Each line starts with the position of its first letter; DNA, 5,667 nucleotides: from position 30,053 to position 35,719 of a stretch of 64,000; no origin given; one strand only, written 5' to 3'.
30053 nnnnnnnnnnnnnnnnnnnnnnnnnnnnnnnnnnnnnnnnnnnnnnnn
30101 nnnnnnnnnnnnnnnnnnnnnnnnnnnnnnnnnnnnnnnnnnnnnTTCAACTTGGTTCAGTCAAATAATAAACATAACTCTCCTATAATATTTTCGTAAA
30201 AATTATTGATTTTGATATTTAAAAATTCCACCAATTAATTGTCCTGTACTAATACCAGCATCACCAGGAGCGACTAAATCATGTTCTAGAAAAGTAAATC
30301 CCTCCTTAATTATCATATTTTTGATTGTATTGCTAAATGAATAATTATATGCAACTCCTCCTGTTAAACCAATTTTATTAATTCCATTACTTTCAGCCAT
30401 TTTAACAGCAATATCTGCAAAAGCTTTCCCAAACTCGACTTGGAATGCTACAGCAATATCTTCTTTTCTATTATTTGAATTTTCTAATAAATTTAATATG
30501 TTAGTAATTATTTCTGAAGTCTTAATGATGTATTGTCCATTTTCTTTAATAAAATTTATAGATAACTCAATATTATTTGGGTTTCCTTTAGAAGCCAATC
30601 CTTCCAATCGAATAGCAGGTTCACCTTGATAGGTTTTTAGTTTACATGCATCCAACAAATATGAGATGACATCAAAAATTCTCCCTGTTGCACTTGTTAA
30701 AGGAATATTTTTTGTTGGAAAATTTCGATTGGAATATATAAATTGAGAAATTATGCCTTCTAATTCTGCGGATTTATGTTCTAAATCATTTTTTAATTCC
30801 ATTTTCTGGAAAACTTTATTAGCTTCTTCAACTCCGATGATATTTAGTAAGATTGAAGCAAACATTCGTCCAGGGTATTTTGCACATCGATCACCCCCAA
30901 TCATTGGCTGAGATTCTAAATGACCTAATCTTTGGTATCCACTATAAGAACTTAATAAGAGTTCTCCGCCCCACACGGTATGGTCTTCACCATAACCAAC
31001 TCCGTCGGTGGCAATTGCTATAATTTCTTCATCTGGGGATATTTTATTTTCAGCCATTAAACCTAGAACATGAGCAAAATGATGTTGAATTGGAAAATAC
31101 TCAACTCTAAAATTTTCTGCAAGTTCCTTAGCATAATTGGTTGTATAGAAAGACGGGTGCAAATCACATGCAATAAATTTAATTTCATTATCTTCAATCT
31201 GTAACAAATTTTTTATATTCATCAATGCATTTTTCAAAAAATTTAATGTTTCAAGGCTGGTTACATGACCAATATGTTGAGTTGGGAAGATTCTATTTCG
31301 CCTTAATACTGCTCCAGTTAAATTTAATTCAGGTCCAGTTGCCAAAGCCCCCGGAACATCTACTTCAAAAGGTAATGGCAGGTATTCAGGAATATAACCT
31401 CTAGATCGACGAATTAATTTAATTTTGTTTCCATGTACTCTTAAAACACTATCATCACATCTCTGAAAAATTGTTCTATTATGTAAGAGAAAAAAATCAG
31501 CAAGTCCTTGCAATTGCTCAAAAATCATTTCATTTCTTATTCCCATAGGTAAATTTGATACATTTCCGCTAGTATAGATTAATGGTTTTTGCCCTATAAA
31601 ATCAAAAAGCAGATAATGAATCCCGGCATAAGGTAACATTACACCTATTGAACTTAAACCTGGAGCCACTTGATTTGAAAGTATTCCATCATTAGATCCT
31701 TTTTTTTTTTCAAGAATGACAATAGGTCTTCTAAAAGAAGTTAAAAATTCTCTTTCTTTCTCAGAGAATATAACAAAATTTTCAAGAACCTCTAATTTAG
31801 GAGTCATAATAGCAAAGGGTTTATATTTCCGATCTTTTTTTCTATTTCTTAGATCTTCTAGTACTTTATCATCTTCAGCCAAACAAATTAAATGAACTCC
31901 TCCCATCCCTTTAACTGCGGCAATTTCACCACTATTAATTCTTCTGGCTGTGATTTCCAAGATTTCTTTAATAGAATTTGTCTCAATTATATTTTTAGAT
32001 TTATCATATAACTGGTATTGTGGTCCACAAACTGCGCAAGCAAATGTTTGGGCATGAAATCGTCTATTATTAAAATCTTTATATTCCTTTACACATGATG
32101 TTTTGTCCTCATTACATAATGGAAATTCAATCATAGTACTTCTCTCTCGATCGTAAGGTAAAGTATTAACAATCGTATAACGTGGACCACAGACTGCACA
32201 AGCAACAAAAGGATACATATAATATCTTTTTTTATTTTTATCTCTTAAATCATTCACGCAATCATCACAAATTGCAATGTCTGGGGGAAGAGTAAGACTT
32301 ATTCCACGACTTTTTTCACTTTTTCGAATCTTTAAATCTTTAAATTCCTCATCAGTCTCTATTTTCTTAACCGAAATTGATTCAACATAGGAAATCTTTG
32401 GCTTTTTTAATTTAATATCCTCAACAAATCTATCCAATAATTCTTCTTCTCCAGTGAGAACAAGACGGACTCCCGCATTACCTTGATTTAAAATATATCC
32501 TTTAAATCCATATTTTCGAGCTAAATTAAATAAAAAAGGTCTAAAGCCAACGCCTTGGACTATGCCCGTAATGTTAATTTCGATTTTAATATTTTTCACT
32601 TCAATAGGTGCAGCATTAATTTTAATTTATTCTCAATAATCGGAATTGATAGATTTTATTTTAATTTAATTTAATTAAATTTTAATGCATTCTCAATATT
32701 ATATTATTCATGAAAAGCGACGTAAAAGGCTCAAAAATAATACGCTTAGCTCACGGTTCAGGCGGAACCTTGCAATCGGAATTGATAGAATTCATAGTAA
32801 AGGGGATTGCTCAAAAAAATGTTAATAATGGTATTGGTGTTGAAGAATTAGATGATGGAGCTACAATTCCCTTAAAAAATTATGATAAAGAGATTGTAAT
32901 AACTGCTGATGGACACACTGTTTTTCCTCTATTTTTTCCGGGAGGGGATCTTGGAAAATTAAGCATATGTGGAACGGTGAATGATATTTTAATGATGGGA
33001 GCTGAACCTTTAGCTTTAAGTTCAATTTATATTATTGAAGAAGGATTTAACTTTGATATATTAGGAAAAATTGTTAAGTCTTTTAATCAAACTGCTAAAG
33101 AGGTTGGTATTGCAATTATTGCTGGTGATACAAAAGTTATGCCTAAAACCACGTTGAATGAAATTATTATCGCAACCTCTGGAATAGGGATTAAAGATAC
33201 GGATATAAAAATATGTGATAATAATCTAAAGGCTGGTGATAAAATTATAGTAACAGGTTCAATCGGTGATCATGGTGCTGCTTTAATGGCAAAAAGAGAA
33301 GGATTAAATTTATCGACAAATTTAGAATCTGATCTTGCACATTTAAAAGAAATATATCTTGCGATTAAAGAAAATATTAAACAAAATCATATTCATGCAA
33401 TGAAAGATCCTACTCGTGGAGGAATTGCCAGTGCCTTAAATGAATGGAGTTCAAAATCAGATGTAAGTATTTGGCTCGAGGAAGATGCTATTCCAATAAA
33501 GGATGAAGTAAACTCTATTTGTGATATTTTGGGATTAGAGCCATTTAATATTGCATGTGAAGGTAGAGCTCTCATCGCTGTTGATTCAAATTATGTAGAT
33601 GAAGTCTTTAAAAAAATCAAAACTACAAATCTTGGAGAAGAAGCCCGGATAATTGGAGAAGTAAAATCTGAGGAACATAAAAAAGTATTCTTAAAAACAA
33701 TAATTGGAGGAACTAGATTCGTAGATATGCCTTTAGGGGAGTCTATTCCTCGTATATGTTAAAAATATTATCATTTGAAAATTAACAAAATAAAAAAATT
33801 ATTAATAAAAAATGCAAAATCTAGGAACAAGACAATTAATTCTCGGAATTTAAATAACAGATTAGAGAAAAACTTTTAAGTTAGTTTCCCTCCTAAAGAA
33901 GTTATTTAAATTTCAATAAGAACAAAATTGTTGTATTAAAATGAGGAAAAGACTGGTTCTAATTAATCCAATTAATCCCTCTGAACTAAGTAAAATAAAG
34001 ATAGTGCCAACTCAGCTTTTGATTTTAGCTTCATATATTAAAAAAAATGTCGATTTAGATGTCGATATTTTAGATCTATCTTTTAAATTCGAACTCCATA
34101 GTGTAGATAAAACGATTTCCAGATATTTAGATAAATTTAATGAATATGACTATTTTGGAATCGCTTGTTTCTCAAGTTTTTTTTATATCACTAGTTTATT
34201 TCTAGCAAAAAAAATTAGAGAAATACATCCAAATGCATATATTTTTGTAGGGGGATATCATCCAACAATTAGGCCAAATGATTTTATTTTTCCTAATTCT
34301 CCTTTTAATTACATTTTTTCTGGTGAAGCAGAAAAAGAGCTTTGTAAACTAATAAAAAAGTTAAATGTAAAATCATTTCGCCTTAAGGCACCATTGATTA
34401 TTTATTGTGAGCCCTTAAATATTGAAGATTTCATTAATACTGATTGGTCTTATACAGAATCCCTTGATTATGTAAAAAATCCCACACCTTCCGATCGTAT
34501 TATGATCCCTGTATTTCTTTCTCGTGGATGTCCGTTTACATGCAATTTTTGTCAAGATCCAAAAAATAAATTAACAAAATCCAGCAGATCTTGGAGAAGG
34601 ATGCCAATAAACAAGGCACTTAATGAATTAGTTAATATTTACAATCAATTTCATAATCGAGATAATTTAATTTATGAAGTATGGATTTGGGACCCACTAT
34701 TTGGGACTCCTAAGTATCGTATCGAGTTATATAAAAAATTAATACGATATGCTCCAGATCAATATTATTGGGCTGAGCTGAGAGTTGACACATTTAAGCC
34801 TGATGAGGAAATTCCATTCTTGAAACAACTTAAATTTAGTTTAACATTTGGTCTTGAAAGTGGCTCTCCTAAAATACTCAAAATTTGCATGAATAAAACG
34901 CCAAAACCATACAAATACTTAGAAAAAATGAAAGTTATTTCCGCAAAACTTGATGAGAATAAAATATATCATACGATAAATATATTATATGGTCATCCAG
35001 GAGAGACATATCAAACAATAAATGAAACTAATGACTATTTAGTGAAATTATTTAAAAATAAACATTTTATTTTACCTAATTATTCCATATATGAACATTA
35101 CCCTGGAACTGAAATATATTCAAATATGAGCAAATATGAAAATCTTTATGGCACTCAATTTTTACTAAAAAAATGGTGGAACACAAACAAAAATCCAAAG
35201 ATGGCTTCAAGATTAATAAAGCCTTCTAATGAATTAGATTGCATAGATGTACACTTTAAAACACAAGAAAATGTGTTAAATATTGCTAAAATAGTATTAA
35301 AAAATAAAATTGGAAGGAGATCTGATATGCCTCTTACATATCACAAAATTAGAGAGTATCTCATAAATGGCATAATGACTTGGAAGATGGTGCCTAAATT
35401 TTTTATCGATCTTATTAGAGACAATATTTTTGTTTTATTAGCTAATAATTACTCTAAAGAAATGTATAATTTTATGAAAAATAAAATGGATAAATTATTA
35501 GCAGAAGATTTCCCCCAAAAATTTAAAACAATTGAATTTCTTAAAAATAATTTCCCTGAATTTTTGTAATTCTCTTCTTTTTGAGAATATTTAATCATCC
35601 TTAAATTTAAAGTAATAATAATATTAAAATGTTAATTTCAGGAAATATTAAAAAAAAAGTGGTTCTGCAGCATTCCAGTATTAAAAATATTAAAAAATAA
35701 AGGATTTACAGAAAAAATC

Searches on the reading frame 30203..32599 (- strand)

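Call 35: search_protein_families(library=pfam, proteins=[window:30203-32599:-], max_evalue=0.0001)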
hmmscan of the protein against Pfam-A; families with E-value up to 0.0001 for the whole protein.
window:30203-32599:- (798 aa): 6 families
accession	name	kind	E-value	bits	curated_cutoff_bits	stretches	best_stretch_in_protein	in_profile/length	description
PF22521.2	HypF_C_2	-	2e-59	201.7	27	1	529-787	2-241/241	Carbamoyltransferase, Kae1-like Domain, second subdomain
PF01300.24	Sua5_yciO_yrdC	-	7.3e-36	123.7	25.1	1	221-399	3-178/178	Telomere recombination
PF07503.17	zf-HYPF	-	9e-25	86.6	23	2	168-197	4-33/34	HypF finger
PF17788.7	HypF_C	-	1.6e-22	80.5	23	1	417-517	5-99/99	HypF Kae1-like domain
PF00708.24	Acylphosphatase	-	1.1e-19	71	22.5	1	7-90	2-84/85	Acylphosphatase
PF00814.31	TsaD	-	8.8e-05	22.8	24.8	0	638-770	137-247/264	tRNA N6-adenosine threonylcarbamoyltransferase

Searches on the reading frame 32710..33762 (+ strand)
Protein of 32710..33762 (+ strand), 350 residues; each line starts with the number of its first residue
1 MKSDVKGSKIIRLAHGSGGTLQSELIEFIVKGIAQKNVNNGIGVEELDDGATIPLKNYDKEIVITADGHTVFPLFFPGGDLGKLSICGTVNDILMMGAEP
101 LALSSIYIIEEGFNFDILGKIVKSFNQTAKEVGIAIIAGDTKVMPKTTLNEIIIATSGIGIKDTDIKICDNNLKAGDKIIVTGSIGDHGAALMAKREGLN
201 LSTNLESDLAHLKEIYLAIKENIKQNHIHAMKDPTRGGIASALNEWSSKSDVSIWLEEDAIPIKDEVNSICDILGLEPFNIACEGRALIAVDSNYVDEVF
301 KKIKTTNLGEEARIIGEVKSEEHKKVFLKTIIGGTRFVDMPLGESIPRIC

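Call 35: search_protein_families(library=pfam, proteins=[window:32710-33762:+], max_evalue=0.0001)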
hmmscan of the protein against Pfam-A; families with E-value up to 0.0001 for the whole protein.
window:32710-33762:+ (350 aa): 2 families
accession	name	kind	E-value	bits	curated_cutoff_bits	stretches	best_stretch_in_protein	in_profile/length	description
PF02769.27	AIRS_C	-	2.5e-32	112.6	23.1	1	174-328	1-155/156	AIR synthase related protein, C-terminal domain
PF00586.29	AIRS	-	7.4e-21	75.1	24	1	48-161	2-111/112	AIR synthase related protein, N-terminal domain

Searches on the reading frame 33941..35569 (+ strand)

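Call 35: search_protein_families(library=pfam, proteins=[window:33941-35569:+], max_evalue=0.0001)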
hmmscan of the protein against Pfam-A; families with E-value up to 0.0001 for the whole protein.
window:33941-35569:+ (542 aa): 2 families
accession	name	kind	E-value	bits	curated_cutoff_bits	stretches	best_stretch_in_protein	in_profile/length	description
PF04055.27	Radical_SAM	-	3.2e-13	50.6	29.5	1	193-365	3-164/166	Radical SAM superfamily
PF02310.24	B12-binding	-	9.3e-06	25.9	32.1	1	24-135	15-118/121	B12 binding domain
